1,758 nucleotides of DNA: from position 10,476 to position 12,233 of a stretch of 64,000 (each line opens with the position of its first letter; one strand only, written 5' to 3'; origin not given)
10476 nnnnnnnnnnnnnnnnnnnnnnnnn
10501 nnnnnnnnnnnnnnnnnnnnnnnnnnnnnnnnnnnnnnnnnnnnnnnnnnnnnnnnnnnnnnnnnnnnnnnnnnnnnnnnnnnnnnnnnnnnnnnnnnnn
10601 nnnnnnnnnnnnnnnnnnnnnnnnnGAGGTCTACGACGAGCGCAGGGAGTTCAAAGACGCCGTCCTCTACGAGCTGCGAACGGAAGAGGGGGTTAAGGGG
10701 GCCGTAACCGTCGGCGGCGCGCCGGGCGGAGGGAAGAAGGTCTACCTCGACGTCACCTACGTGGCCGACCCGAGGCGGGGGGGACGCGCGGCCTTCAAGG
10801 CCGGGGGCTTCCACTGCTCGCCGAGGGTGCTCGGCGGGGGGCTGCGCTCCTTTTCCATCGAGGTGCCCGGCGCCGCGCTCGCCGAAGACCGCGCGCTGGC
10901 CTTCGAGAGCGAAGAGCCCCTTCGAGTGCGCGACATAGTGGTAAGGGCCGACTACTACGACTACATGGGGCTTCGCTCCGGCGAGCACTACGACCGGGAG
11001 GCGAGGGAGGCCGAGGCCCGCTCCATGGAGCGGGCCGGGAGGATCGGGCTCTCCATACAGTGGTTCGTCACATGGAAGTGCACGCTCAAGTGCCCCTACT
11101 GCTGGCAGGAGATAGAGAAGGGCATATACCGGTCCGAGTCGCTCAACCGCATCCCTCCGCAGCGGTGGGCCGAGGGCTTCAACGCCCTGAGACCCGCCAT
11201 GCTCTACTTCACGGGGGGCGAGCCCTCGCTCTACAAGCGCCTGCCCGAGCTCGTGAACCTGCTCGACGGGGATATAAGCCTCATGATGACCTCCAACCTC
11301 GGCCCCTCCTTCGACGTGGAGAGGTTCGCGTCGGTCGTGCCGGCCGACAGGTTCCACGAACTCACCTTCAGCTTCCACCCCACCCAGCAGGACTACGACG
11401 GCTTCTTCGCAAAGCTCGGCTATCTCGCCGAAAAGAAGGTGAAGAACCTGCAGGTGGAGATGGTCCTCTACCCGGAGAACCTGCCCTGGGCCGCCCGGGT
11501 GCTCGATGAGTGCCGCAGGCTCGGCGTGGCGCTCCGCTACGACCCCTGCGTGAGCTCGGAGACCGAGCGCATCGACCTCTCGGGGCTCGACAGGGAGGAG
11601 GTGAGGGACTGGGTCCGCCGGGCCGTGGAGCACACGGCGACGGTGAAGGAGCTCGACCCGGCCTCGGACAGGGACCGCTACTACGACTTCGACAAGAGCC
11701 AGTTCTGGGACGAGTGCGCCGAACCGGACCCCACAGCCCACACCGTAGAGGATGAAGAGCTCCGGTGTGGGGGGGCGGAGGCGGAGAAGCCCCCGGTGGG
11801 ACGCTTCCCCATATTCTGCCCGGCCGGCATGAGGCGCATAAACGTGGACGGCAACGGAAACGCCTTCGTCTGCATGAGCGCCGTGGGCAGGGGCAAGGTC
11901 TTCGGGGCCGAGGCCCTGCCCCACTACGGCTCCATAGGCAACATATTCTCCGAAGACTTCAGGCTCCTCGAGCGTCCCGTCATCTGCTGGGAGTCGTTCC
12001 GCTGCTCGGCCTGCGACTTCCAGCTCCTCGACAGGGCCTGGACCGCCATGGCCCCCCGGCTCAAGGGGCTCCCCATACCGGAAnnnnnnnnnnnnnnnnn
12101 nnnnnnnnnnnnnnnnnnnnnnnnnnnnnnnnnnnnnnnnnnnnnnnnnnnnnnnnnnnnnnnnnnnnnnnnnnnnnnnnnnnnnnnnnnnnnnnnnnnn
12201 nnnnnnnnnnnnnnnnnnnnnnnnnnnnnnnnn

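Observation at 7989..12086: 1365-aa single ORF fusing a CapK/PaaK-like adenylating ligase, three copies of an unassigned repeat module and a radical SAM/SPASM domain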

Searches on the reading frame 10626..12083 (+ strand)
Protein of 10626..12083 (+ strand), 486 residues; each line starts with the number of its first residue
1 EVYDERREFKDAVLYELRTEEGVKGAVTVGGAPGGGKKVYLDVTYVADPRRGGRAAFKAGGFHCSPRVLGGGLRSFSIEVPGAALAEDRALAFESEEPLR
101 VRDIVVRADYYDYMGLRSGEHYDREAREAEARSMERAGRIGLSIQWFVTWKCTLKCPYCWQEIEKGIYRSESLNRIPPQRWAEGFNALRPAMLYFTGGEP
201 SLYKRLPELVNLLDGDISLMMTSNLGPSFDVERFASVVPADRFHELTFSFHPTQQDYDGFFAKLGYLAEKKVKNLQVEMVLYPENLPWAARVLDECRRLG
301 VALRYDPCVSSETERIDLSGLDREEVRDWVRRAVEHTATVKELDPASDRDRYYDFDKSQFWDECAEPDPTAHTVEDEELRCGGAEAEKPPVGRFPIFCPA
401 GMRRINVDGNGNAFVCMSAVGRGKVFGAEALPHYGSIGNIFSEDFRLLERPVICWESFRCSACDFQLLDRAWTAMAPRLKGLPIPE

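Call 27: search_solved_structures(query=window:10626-12083:+, max_evalue=0.1)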
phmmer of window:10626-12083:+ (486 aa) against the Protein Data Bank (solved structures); distinct sequences matched with E-value up to 0.1: 3.
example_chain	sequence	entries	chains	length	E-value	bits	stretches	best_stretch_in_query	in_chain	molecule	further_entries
9dfn_A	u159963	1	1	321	0.0014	20.7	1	134-223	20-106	Radical SAM core domain-containing protein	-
9dfu_A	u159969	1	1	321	0.013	17.5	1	134-223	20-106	Radical SAM core domain-containing protein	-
7tol_A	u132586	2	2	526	0.052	15.6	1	148-213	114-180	glycerol dibiphytanyl glycerol tetraether - macrocyclic archaeol synthase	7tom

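Call 34: find_related_loci(query=A4, collection=genome_contigs, flank=10000)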
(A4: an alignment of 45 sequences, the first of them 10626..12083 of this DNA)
Query A4 (486 aa) in genome_contigs; peptide patterns used: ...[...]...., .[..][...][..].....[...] (x = any residue, [..] = any of these).
82 stretches matched a pattern; 7 encode a relative of the query (tblastn E <= 1e-3); 7 distinct loci.
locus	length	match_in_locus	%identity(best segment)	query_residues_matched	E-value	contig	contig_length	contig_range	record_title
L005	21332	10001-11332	48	21-486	1e-137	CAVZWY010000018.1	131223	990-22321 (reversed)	MAG: uncultured Planctomycetaceae bacterium isolate MFD02416.bin.2.64 genome assembly, contig: contig_27836, whole genom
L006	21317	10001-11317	43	20-486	4e-128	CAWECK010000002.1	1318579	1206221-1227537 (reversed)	MAG: uncultured Planctomycetia bacterium isolate MFD04540.bin.2.41 genome assembly, contig: contig_11569, whole genome s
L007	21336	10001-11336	47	11-486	1e-103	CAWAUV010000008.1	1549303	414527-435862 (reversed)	MAG: uncultured Planctomycetaceae bacterium isolate MFD09495.bin.2.17 genome assembly, contig: contig_779, whole genome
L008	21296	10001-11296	40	39-486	7e-105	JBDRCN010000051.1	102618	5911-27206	MAG: Candidatus Omnitrophota bacterium isolate MEGAHIT-group-1.186 k141_1581646, whole genome shotgun sequence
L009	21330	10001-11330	47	21-486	4e-114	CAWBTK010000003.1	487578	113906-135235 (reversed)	MAG: uncultured Planctomycetaceae bacterium isolate MFD05442.bin.3.641 genome assembly, contig: contig_25076, whole geno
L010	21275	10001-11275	35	37-486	4e-77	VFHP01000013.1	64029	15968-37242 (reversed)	MAG: SAR202 cluster bacterium isolate OSU_TB57 TB57_013, whole genome shotgun sequence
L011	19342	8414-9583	32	39-486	2e-60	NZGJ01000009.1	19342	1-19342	MAG: Rhodospirillaceae bacterium isolate MED687 MHASMcontig_810254, whole genome shotgun sequence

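Call 39: predict_structure(alignment_id=A4)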
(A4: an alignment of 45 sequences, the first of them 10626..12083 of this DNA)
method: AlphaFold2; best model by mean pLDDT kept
length: 486 residues; sequences in the alignment: 45
mean_pLDDT: 87.3   pTM: 0.87
mean pLDDT of the five models: 87.3, 86.9, 86.5, 85.7, 84.8
residues with pLDDT >= 90: 313; 70-90: 110; 50-70: 41; < 50: 22
segments of 3 or more residues with pLDDT < 50: 369-389
pLDDT, mean of each block of 10 residues (from residue 1): 85 93 93 74 90 90 90 88 93 94 93 91 95 96 95 90 85 93 98 95 97 98 95 98 97 96 98 97 96 98 93 74 94 95 77 68 57 37 39 82 95 91 74 83 96 85 83 86 74
secondary structure, 60 per line:
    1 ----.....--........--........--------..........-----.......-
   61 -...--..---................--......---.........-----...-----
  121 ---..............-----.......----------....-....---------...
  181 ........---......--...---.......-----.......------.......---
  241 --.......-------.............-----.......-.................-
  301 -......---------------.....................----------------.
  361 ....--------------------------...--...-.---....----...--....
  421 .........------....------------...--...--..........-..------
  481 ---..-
elements in order: E5-9 E12-19 E22-29 E38-47 E53-59 E62-64 E72-81 H82-87 E90-95 E99-107 H124-137 E143-149 H160-163 H165-168 H178-188 E192-197 H206-212 E218-224 H231-237 E243-249 H257-269 E275-281 H283-299 E302-307 H323-343 H360-364 E396-398 E404-407 E412-414 H417-429 E436-439 E452-454 H462-471

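Call 43: fold_search(model_id=the predicted structure, library=pdb)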
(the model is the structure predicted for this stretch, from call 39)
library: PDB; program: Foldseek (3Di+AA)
matches with E <= 10: 1613; with E <= 0.001: 17
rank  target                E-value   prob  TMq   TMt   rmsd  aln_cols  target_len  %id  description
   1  5v1t_A                8.3e-08  1.00  0.39  0.43   8.2       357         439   14  Crystal structure of Streptococcus suis SuiB bound to precursor peptide SuiA (released 2017-08-30)
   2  6ueh                  1.7e-06  1.00  0.19  0.19  15.4       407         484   14  Crystal structure of a ruminal GH26 endo-beta-1,4-mannanase (released 2020-03-11)
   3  7vob                  3.5e-06  1.00  0.34  0.47   7.5       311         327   14  The crystal structure of a Radical SAM Enzyme BlsE involved in the Biosynthesis of Blasticidin S (released 2022-05-04)
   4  6c8v                  2.1e-05  1.00  0.31  0.45   6.8       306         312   12  X-ray structure of PqqE from Methylobacterium extorquens (released 2018-02-14)
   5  2wys_B                2.8e-05  1.00  0.23  0.22  18.0       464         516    9  High resolution crystallographic structure of the Clostridium thermocellum N-terminal endo-1,4-beta-D-xylanase 10B (Xy (released 2010-08-25)
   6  3u37_B                1.6e-04  0.66  0.15  0.17  18.1       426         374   10  An Acetyl Xylan Esterase (Est2A) from the Rumen Bacterium Butyrivibrio proteoclasticus. (released 2013-02-13)
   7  1tv7_A                2.0e-04  1.00  0.32  0.45  10.3       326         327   12  Structure of the S-adenosylmethionine dependent Enzyme MoaA (released 2004-08-31)
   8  8wm2_A                2.1e-04  1.00  0.29  0.43   7.6       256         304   14  Crystal structure of AbmM (released 2024-10-09)
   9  7pd2_B                2.4e-04  1.00  0.27  0.34  14.3       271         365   14  Crystal structure of the substrate-free radical SAM tyrosine lyase ThiH (2-iminoacetate synthase) from Thermosinus car (released 2022-05-11)
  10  7pd1_B                2.4e-04  1.00  0.26  0.32  14.4       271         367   15  Crystal structure of the L-tyrosine-bound radical SAM tyrosine lyase ThiH (2-iminoacetate synthase) from Thermosinus c (released 2022-05-11)
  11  8gkd_A                2.7e-04  0.82  0.13  0.17  18.6       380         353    6  Crystal structure of the peptidoglycan O-acetylesterase Ape1 (amino acids 41-392) from Campylobacter jejuni (released 2024-03-20)
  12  7pd1_A                2.8e-04  1.00  0.28  0.35  14.3       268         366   15  Crystal structure of the L-tyrosine-bound radical SAM tyrosine lyase ThiH (2-iminoacetate synthase) from Thermosinus c (released 2022-05-11)
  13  3t7v                  4.0e-04  1.00  0.28  0.38  13.2       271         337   16  Crystal structure of methylornithine synthase (PylB) (released 2011-11-30)
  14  2wys_A                8.3e-04  0.90  0.21  0.21  18.1       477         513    9  High resolution crystallographic structure of the Clostridium thermocellum N-terminal endo-1,4-beta-D-xylanase 10B (Xy (released 2010-08-25)
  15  2wbk_B                8.8e-04  0.66  0.17  0.11  23.1       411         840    8  Structure of the Michaelis complex of beta-mannosidase, Man2A, provides insight into the conformational itinerary of m (released 2009-03-17)
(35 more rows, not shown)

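Call 67: search_protein_families(library=pfam, proteins=[L005:8758-9696:-, L005:11454-13895:-, L007:8316-9485:+, L007:11675-14116:+, L008:8733-9935:+, L008:11305-13398:+, L009:7662-9614:+, L009:12134-13189:-, L010:9258-9974:+, L010:11290-12204:+], max_evalue=0.001)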
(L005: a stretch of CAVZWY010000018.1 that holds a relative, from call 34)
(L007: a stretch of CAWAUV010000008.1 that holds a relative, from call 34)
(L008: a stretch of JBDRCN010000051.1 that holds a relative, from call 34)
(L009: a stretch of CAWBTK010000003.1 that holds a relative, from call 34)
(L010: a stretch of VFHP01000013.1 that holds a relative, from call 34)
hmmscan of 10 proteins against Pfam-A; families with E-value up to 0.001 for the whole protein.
L005:8758-9696:- (312 aa): 4 families
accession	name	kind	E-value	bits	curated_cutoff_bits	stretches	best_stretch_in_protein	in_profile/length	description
PF00578.27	AhpC-TSA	-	4.9e-23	81.8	26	1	168-285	1-123/124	AhpC/TSA family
PF08534.16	Redoxin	-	1e-21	77.7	26.6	1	168-302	2-146/148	Redoxin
PF00085.26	Thioredoxin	-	1.6e-07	31.7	23.5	1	193-245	19-69/103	Thioredoxin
PF13905.12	Thioredoxin_8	-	8.2e-07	29.7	27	1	192-283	1-94/94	Thioredoxin-like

L005:11454-13895:- (813 aa): 4 families
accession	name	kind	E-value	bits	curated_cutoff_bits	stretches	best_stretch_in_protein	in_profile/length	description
PF07733.18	DNA_pol3_alpha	-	5.4e-68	229.8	23.9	1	1-188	73-260/260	Bacterial DNA polymerase III alpha NTPase domain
PF17657.6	DNA_pol3_finger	-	7.2e-60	201.5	22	1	191-356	1-166/166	Bacterial DNA polymerase III alpha subunit finger domain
PF14579.12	HHH_6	-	7.3e-30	103.5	25.6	1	435-522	2-89/90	Helix-hairpin-helix motif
PF01336.31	tRNA_anti-codon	-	3.9e-08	33.6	27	1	623-706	3-75/75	OB-fold nucleic acid binding domain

L007:8316-9485:+ (390 aa): 7 families
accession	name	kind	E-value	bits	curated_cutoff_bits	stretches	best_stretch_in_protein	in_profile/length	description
PF08241.18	Methyltransf_11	-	1.2e-14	55.1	21.2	1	88-135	47-94/95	Methyltransferase domain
PF13847.12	Methyltransf_31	-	1.1e-09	38.6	27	1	89-137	60-110/145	Methyltransferase domain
PF13489.12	Methyltransf_23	-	2.9e-09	37.3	27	1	44-158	9-138/164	Methyltransferase domain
PF13649.12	Methyltransf_25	-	1.2e-08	35.9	27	1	88-132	51-97/97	Methyltransferase domain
PF08242.18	Methyltransf_12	-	1e-06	29.8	30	1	97-134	64-98/98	Methyltransferase domain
PF05148.21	Methyltransf_8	-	4.8e-06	27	27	1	86-136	107-156/219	Hypothetical methyltransferase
PF01209.24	Ubie_methyltran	-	9.3e-06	25.6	20.1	1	88-136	103-151/233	ubiE/COQ5 methyltransferase family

L007:11675-14116:+ (814 aa): 2 families
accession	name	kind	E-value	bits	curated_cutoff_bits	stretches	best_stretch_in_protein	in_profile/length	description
PF14870.12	PSII_BNR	-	1.6e-22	80.6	27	3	14-75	15-79/303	Photosynthesis system II assembly factor YCF48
PF15902.12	Sortilin-Vps10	-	2.4e-05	23.8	33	0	269-331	2-67/446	Sortilin, neurotensin receptor 3,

L008:8733-9935:+ (401 aa): 5 families
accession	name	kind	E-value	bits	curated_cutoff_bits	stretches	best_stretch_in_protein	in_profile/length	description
PF00534.26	Glycos_transf_1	-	3.2e-24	85.8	26.4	1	214-374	2-167/172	Glycosyl transferases group 1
PF13692.12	Glyco_trans_1_4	-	7.4e-22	78.6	27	1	228-366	2-142/142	Glycosyl transferases group 1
PF13439.12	Glyco_transf_4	-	1.6e-20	74.3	28.5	1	14-203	1-169/170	Glycosyltransferase Family 4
PF13579.12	Glyco_trans_4_4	-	1.6e-11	45.2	29.7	1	15-198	1-157/158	Glycosyl transferase 4-like domain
PF20706.3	GT4-conflict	-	1.1e-07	31.6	26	1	229-330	199-309/385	Family 4 Glycosyltransferase in conflict systems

L008:11305-13398:+ (698 aa): 1 family
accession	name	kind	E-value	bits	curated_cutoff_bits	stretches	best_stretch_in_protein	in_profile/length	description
PF04055.27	Radical_SAM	-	5.2e-10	40.2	29.5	1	42-206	2-165/166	Radical SAM superfamily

L009:7662-9614:+ (651 aa): 37 families (the best 25 are shown)
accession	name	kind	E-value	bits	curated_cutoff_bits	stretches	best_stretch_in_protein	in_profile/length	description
PF25174.1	Beta-prop_THOC3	-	1.7e-55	188.4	305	3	197-468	9-271/272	THOC3 beta-propeller domain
PF00400.38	WD40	-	6.6e-40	134.3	27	2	540-578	1-39/39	WD domain, G-beta repeat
PF24807.1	WD40_CDC20-Fz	-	1.6e-28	100.3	200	2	455-613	55-199/292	CDC20/Fizzy WD40 domain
PF07676.18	PD40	-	2.6e-27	94.6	20.9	1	281-303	8-30/38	WD40-like Beta Propeller Repeat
PF12894.13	ANAPC4_WD40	-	4.6e-27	94.5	22.9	1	454-492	41-79/91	Anaphase-promoting complex subunit 4 WD40 domain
PF25173.1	Beta-prop_WDR3_1st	-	8.4e-27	94.5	154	2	371-511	32-174/184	WDR3 first beta-propeller domain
PF23414.1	Beta-prop_EML_2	-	2.2e-26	93.3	90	2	372-474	2-104/266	Echinoderm microtubule-associated protein second beta-propeller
PF24817.1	WD40_WDHD1_1st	-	5.1e-25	88.7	109.9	2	536-586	114-164/291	WDHD1 first WD40 domain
PF24814.1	WD40_Prp19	-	7.9e-25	87.9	320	3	528-610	69-153/281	Prp19 WD40 domain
PF25168.1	Beta-prop_WDR36-Utp21_2nd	-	6.5e-22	78.7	84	2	527-605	217-295/335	WDR36/Utp21 second beta-propeller domain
PF25175.1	Beta-prop_WDR5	-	6.7e-19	68.7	250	2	527-609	71-154/296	WDR5 beta-propeller domain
PF24805.1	EIF3I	-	2.7e-16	60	200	2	529-624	31-126/324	EIF3I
PF25172.1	Beta-prop_WDR3_2nd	-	2.2e-15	57.1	140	2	521-579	230-288/293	WDR3 second beta-propeller domain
PF23389.1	Beta-prop_WDR19_1st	-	2.4e-15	56.9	27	1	420-508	8-97/325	WDR19 first beta-propeller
PF25391.1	WD40_Gbeta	-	8.7e-15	55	150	2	532-605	166-240/340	G protein beta WD-40 repeat protein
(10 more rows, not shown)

L009:12134-13189:- (351 aa): 2 families
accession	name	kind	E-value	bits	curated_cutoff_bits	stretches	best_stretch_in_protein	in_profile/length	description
PF13243.12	SQHop_cyclase_C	-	7.3e-09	35.5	26.1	1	227-311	193-285/319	Squalene-hopene cyclase C-terminal domain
PF13249.12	SQHop_cyclase_N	-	1.8e-07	31.1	26.2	0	238-302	41-105/291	Squalene-hopene cyclase N-terminal domain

L010:9258-9974:+ (239 aa): 1 family
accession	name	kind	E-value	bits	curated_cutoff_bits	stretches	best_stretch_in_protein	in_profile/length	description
PF03567.20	Sulfotransfer_2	-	1.6e-06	28.9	22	1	4-237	9-252/252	Sulfotransferase family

L010:11290-12204:+ (305 aa): 0 families
